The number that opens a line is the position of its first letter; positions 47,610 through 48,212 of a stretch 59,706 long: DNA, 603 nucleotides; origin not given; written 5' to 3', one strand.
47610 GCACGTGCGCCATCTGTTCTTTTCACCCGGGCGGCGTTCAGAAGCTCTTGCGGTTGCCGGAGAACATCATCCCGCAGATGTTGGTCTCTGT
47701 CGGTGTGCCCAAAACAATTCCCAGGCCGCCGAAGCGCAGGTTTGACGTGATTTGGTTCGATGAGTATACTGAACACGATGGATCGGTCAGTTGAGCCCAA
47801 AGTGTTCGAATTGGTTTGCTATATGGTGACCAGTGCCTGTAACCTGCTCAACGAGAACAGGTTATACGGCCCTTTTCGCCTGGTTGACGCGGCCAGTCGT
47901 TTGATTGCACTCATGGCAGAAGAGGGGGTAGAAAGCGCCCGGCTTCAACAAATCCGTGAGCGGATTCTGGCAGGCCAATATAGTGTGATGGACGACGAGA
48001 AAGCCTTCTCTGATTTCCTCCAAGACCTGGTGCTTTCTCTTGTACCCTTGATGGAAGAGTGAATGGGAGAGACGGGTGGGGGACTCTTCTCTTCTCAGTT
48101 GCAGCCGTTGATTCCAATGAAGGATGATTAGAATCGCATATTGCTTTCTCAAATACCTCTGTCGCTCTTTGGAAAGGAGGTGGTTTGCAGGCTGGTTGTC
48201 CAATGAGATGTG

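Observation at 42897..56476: Undescribed PucR-controlled catabolic system: DUF917 + M20 + nitroreductase + DUF6092 + Dpp-type ABC + two M29-fold enzymes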

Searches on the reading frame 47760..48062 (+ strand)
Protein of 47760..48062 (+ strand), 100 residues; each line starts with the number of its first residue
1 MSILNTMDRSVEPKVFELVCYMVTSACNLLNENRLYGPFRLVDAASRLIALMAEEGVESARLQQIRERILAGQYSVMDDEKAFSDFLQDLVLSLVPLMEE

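Call 3: search_protein_families(library=pfam, proteins=[window:47760-48062:+], max_evalue=0.01)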
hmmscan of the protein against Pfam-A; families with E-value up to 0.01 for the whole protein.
window:47760-48062:+ (100 aa): 1 family
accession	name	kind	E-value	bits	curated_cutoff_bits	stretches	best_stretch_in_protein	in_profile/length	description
PF19585.4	DUF6092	-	4.4e-26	91.4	28.7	1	14-96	2-84/86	Family of unknown function (DUF6092)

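Call 4: search_protein_families(library=ncbifam, proteins=[window:47760-48062:+], max_evalue=0.01)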
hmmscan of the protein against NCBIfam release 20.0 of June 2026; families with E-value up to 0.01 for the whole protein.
window:47760-48062:+ (100 aa): 0 families

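Call 19: search_solved_structures(query=window:47760-48062:+, max_evalue=10, show_alignments=2)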
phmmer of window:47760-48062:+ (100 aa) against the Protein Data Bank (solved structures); distinct sequences matched with E-value up to 10: 3.
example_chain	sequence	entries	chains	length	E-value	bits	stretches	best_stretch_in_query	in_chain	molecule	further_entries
8uc3_D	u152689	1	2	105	3.8e-08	36.7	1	14-95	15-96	Protein AlbB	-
9exv_C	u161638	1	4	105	4.5e-07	33.3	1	9-80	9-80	AlbB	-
3myv_A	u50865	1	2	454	0.75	13.4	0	19-63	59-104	SusD superfamily protein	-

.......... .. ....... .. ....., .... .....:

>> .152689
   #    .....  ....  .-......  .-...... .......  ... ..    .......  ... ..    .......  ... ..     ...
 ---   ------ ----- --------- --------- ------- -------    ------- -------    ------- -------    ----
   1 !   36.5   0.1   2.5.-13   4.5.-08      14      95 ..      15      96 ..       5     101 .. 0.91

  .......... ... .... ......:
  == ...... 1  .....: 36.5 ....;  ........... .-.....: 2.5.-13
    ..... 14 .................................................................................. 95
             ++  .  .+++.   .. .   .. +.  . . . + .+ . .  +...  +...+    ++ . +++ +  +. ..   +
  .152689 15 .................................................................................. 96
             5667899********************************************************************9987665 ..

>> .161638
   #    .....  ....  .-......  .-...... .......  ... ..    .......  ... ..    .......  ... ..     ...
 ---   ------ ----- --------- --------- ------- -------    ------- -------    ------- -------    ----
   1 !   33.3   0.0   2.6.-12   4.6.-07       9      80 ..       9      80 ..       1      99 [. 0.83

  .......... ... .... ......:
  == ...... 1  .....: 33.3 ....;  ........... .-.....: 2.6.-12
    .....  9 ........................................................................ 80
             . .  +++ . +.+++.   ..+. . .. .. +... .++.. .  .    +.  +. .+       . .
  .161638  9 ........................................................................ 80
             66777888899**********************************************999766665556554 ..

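Call 74: find_homologous_proteins(query=A4, max_evalue=0.001)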
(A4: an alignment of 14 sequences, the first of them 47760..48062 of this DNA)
Query A4 (14 sequences) (100 aa, profile of the alignment): 726 proteins with E <= 0.001 among 2041 candidates; the best 120 are listed.
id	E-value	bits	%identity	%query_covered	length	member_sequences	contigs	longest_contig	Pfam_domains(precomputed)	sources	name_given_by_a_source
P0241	4.6e-31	125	34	89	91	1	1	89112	PF19585.5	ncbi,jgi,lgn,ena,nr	ncbi:MAG TPA: DUF6092 family protein [Clostridia bacterium]|nr:DUF6092 family protein [Clostridia ba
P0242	3.5e-30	122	38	93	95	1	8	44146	PF19585.5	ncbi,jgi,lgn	jgi:hypothetical protein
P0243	6.7e-30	121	31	89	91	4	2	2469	PF19585.5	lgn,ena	-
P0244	7.1e-30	121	31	89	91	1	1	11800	PF19585.5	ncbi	-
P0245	7.4e-30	121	31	89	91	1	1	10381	PF19585.5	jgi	jgi:hypothetical protein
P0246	9.8e-30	121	36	84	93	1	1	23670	PF19585.5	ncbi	ncbi:DUF6092 family protein [Moorellaceae bacterium AZ2]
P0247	1.1e-29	120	28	89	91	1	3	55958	PF19585.5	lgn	-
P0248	1.1e-29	120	36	85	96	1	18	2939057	PF19585.5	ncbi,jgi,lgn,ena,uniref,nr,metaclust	ncbi:hypothetical protein Tph_c17050 [Thermacetogenium phaeum DSM 12270]|jgi:hypothetical protein|un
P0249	1.1e-29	120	38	87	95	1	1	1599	PF19585.5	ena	-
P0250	1.2e-29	120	36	77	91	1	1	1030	PF19585.5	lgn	-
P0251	1.2e-29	120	33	78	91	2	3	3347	PF19585.5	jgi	jgi:hypothetical protein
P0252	1.2e-29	120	100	94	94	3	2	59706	PF19585.5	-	-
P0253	1.9e-29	120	31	89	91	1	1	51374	PF19585.5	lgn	-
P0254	2.0e-29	120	31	89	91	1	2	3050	PF19585.5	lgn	-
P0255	2.3e-29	119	31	89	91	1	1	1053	PF19585.5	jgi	-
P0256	2.8e-29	119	38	94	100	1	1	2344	PF19585.5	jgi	jgi:hypothetical protein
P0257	2.9e-29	119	73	94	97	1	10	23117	PF19585.5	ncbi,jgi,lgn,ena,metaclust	metaclust:\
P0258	3.4e-29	119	38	94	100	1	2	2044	PF19585.5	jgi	jgi:hypothetical protein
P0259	4.6e-29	118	38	87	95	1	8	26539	PF19585.5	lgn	-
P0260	5.1e-29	118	79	94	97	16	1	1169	PF19585.5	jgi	-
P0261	5.2e-29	118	35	89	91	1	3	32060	PF19585.5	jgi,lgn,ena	-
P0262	5.5e-29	118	33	75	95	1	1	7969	PF19585.5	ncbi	ncbi:MAG: DUF6092 family protein [Thermacetogeniaceae bacterium]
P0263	5.7e-29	118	37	88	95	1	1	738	PF19585.5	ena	-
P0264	5.9e-29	118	87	92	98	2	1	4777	PF19585.5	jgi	-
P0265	5.9e-29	118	77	94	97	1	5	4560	PF19585.5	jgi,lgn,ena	jgi:hypothetical protein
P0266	6.6e-29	118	31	77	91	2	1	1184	PF19585.5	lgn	-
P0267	7.3e-29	118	38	87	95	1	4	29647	PF19585.5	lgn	-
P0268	7.3e-29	118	70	93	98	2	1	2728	PF19585.5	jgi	jgi:hypothetical protein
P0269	7.8e-29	118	40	88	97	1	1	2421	PF19585.5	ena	-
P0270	9.0e-29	117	35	52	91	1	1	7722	PF19585.5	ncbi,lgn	-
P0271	1.1e-28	117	37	93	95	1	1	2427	PF19585.5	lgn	-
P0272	1.1e-28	117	39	87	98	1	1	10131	PF19585.5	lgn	-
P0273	1.3e-28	117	40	86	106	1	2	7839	PF19585.5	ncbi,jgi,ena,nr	ncbi:MAG: DUF6092 family protein [Dehalococcoidia bacterium]|nr:DUF6092 family protein [Dehalococcoi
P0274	1.3e-28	117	38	87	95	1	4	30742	PF19585.5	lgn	-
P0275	1.4e-28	117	77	94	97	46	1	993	PF19585.5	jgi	jgi:hypothetical protein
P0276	1.5e-28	117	85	93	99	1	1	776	PF19585.5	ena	-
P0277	1.5e-28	117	38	87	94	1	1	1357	PF19585.5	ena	-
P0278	1.6e-28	117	39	87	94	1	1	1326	PF19585.5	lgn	-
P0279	1.7e-28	117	38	96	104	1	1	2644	PF19585.5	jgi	jgi:hypothetical protein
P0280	1.7e-28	117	30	89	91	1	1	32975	PF19585.5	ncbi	ncbi:MAG: DUF6092 family protein [Clostridia bacterium]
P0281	2.0e-28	116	31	89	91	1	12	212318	PF19585.5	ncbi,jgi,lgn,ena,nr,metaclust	ncbi:MAG: hypothetical protein APF77_07330 [Clostridia bacterium BRH_c25]|nr:MAG: hypothetical prote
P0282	2.2e-28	116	38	87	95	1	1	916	PF19585.5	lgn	-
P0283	2.5e-28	116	38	96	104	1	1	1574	PF19585.5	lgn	-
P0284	2.8e-28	116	42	85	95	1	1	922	PF19585.5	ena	-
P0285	3.0e-28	116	38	94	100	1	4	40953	PF19585.5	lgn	-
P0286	3.2e-28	116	76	94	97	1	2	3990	PF19585.5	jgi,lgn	-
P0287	3.5e-28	116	81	94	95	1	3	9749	PF19585.5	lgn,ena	-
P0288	3.6e-28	116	36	70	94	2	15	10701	PF19585.5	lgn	-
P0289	3.8e-28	115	39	87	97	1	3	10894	PF19585.5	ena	-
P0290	3.8e-28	115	73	94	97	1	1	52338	PF19585.5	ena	-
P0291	3.8e-28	115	48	79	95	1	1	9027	PF19585.5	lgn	-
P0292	3.9e-28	115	81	91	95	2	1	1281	PF19585.5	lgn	-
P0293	4.4e-28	115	76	94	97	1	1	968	PF19585.5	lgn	-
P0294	4.5e-28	115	33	81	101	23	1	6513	PF19585.5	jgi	jgi:hypothetical protein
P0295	4.6e-28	115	35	87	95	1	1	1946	PF19585.5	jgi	-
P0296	4.7e-28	115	59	89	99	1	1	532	PF19585.5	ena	-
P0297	5.4e-28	115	71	93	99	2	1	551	PF19585.5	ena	-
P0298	5.5e-28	115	42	89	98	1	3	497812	PF19585.5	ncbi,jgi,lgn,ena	-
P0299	5.6e-28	115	36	87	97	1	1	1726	PF19585.5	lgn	-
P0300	5.7e-28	115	32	77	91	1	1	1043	PF19585.5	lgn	-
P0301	8.0e-28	114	37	70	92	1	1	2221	PF19585.5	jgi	jgi:hypothetical protein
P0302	8.6e-28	114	35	87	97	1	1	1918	PF19585.5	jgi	-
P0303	8.8e-28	114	72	94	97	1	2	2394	PF19585.5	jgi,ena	-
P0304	9.1e-28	114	40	85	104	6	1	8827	PF19585.5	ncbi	-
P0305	9.3e-28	114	33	89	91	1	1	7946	PF19585.5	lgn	-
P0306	9.5e-28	114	36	88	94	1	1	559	PF19585.5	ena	-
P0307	1.2e-27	114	36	87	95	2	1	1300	PF19585.5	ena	-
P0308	1.3e-27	114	77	94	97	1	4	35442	PF19585.5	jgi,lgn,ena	-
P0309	1.3e-27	114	42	85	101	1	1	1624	PF19585.5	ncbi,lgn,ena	-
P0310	1.3e-27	114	41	86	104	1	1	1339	PF19585.5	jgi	-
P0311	1.4e-27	114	47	81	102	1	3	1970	PF19585.5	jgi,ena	-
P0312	1.4e-27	114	40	82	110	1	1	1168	PF19585.5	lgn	-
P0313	1.7e-27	113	35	87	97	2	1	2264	PF19585.5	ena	-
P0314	1.7e-27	113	40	86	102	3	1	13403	PF19585.5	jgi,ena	-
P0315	1.8e-27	113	36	87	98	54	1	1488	PF19585.5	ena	-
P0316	2.0e-27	113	36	87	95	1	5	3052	PF19585.5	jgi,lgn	jgi:hypothetical protein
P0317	2.1e-27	113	31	77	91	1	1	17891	PF19585.5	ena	-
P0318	2.1e-27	113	38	85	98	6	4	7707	PF19585.5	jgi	-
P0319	2.2e-27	113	41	86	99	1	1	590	PF19585.5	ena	-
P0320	2.3e-27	113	30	89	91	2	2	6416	PF19585.5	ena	-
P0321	2.4e-27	113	38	87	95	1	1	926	PF19585.5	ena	-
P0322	2.6e-27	113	36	87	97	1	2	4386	PF19585.5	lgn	-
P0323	2.6e-27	113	35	87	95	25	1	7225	PF19585.5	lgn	-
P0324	2.7e-27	113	36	96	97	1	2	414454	PF19585.5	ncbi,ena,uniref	ncbi:DUF6092 family protein [Pyrococcus kukulkanii]|uniref:DUF6092 family protein n=1 Tax=Pyrococcus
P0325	2.7e-27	113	72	94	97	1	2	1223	PF19585.5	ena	-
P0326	2.7e-27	113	55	97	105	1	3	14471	PF19585.5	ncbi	-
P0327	2.8e-27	113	36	87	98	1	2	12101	PF19585.5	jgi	-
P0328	3.1e-27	113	40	86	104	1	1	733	PF19585.5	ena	-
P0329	3.1e-27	113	28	81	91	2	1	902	PF19585.5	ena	-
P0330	3.2e-27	112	38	96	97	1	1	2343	PF19585.5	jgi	-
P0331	3.4e-27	112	36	87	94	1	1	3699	PF19585.5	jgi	-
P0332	3.5e-27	112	58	93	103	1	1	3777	PF19585.5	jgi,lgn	-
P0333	3.8e-27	112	36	87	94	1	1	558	PF19585.5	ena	-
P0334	4.1e-27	112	57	93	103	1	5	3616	PF19585.5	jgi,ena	-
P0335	4.2e-27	112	55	93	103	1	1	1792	PF19585.5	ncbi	-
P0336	4.4e-27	112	56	93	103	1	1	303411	PF19585.5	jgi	-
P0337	4.5e-27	112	36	87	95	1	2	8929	PF19585.5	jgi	-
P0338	4.9e-27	112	68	94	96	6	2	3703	PF19585.5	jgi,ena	-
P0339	4.9e-27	112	28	81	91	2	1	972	PF19585.5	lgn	-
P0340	5.1e-27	112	52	90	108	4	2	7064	PF19585.5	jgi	-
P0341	5.4e-27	112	34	83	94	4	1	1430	PF19585.5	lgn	-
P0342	5.4e-27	112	31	89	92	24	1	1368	PF19585.5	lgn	-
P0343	6.4e-27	112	38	98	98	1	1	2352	PF19585.5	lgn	-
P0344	6.5e-27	112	44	84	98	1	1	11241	PF19585.5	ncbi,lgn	ncbi:MAG: DUF6092 family protein [Zestosphaera sp.]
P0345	6.6e-27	111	40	84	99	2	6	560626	PF19585.5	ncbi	ncbi:MAG: DUF6092 family protein [Zestosphaera sp.]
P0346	6.6e-27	111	70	90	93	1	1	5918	PF19585.5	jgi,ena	-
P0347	6.8e-27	111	38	85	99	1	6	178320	PF19585.5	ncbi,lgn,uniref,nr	ncbi:DUF6092 family protein [Thermococcus sp.]|uniref:DUF6092 family protein n=1 Tax=Thermococcus sp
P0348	6.8e-27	111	70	93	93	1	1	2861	PF19585.5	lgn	-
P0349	7.2e-27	111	38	86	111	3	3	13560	PF19585.5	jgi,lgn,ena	jgi:hypothetical protein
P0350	7.2e-27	111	45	89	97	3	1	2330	PF19585.5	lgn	-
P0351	7.2e-27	111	74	94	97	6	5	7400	PF19585.5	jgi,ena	jgi:hypothetical protein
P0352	7.6e-27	111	41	86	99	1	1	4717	PF19585.5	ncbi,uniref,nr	ncbi:MAG: hypothetical protein J7K57_06850 [Palaeococcus sp.]|uniref:DUF6092 family protein n=1 Tax=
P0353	7.7e-27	111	41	80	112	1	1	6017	PF19585.5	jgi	-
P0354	8.0e-27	111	27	82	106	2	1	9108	PF19585.5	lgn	-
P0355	8.4e-27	111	33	72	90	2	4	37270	PF19585.5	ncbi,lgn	-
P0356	8.8e-27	111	36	98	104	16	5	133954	PF19585.5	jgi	jgi:hypothetical protein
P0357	9.1e-27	111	52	90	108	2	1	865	PF19585.5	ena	-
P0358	9.2e-27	111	42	67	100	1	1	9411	PF19585.5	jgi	jgi:hypothetical protein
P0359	9.3e-27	111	56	85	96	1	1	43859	PF19585.5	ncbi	-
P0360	9.6e-27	111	43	75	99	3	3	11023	PF19585.5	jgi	-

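Call 76: find_encoding_contigs(protein=P0324, flank=9000, max_places=1)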
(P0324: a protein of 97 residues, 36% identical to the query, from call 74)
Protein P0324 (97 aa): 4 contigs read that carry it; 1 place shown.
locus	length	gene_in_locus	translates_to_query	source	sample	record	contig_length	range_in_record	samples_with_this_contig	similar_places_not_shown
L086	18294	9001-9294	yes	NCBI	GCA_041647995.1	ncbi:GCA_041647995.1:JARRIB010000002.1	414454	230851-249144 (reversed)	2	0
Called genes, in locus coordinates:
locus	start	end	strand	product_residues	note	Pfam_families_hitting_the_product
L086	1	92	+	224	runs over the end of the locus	PF01177:Asp_Glu_race, PF02548:Pantoate_transf (faint), PF07302:AroM (weak)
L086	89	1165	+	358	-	PF06032:S-Me-THD_N, PF20906:S-Me-THD_C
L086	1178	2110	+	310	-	PF06675:DUF1177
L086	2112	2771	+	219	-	PF07302:AroM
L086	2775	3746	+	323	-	PF26233:NicX, PF02073:Peptidase_M29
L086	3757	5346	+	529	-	PF03169:OPT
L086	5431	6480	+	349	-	PF26233:NicX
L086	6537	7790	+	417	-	PF04389:Peptidase_M28 (weak), PF01546:Peptidase_M20, PF07687:M20_dimer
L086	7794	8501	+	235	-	PF01177:Asp_Glu_race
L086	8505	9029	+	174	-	PF14512:TM1586_NiRdase (faint), PF00881:Nitroreductase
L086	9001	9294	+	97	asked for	PF19585:DUF6092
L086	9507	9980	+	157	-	-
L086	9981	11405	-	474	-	PF14691:Fer4_20, PF07992:Pyr_redox_2, PF01946:Thi4 (weak), PF01266:DAO (weak), PF07992:Pyr_redox_2, PF13450:NAD_binding_8, PF13738:Pyr_redox_3, PF00070:Pyr_redox, +10 more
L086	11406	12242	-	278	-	PF10418:DHODB_Fe-S_bind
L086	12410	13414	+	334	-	PF12838:Fer4_7 (faint), PF13183:Fer4_8 (faint), PF13187:Fer4_9 (faint), PF12797:Fer4_2 (faint), PF13237:Fer4_10 (faint), PF17179:Fer4_22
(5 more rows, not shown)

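Call 77: find_encoding_contigs(protein=P0281, flank=9000, max_places=1)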
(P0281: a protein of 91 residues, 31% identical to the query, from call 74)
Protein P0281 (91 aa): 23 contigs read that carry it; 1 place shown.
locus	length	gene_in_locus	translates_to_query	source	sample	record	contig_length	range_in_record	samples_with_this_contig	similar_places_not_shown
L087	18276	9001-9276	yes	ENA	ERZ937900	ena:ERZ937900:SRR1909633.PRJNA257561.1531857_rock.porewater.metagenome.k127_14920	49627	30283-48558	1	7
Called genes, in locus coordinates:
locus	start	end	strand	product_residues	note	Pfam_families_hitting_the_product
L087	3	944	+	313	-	PF00389:2-Hacid_dh, PF02826:2-Hacid_dh_C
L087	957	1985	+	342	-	PF02615:Ldh_2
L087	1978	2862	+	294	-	PF00701:DHDPS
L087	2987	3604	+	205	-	PF04199:Cyclase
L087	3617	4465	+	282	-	PF01370:Epimerase, PF04321:RmlD_sub_bind, PF16363:GDP_Man_Dehyd, PF01073:3Beta_HSD (weak), PF02719:Polysacc_synt_2, PF07993:NAD_binding_4 (weak)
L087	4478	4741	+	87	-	PF00381:PTS-HPr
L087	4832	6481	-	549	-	PF07905:PucR, PF17853:GGDEF_2, PF13556:HTH_30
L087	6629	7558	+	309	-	PF06675:DUF1177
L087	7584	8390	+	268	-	PF00795:CN_hydrolase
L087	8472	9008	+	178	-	PF14512:TM1586_NiRdase (faint), PF00881:Nitroreductase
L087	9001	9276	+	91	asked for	PF19585:DUF6092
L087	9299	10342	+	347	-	PF26233:NicX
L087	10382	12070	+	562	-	PF00496:SBP_bac_5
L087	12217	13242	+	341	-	PF19300:BPD_transp_1_N, PF00528:BPD_transp_1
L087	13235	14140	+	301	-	PF12911:OppC_N, PF00528:BPD_transp_1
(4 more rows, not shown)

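Call 78: find_encoding_contigs(protein=P0298, flank=9000, max_places=1)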
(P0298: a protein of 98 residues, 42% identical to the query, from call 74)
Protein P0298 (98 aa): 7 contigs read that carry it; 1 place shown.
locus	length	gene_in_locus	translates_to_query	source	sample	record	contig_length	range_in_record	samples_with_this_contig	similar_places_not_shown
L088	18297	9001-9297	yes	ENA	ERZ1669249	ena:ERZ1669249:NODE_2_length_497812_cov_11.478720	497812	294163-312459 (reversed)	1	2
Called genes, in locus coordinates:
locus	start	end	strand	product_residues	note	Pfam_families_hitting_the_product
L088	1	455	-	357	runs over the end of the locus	PF00005:ABC_tran, PF13304:AAA_21 (weak), PF08402:TOBE_2 (faint)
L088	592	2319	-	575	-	PF00528:BPD_transp_1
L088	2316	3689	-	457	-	PF01547:SBP_bac_1, PF13343:SBP_bac_6, PF13416:SBP_bac_8, PF13531:SBP_bac_11 (weak)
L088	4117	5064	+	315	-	PF06675:DUF1177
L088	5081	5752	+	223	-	PF01177:Asp_Glu_race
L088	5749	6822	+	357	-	PF06032:S-Me-THD_N, PF20906:S-Me-THD_C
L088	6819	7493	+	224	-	PF07302:AroM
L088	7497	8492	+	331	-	PF26233:NicX, PF02073:Peptidase_M29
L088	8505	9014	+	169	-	PF14512:TM1586_NiRdase (faint), PF00881:Nitroreductase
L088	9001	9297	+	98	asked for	PF19585:DUF6092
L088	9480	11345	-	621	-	PF13522:GATase_6, PF13537:GATase_7, PF13580:SIS_2 (faint), PF01380:SIS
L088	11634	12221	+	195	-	PF01863:YgjP-like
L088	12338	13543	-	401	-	PF00266:Aminotran_5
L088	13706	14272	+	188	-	PF12797:Fer4_2 (faint), PF12837:Fer4_6 (faint), PF13237:Fer4_10 (faint), PF14697:Fer4_21 (faint), PF13187:Fer4_9 (faint), PF13247:Fer4_11, PF12838:Fer4_7, PF00037:Fer4 (weak)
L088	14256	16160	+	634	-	PF02730:AFOR_N, PF01314:AFOR_C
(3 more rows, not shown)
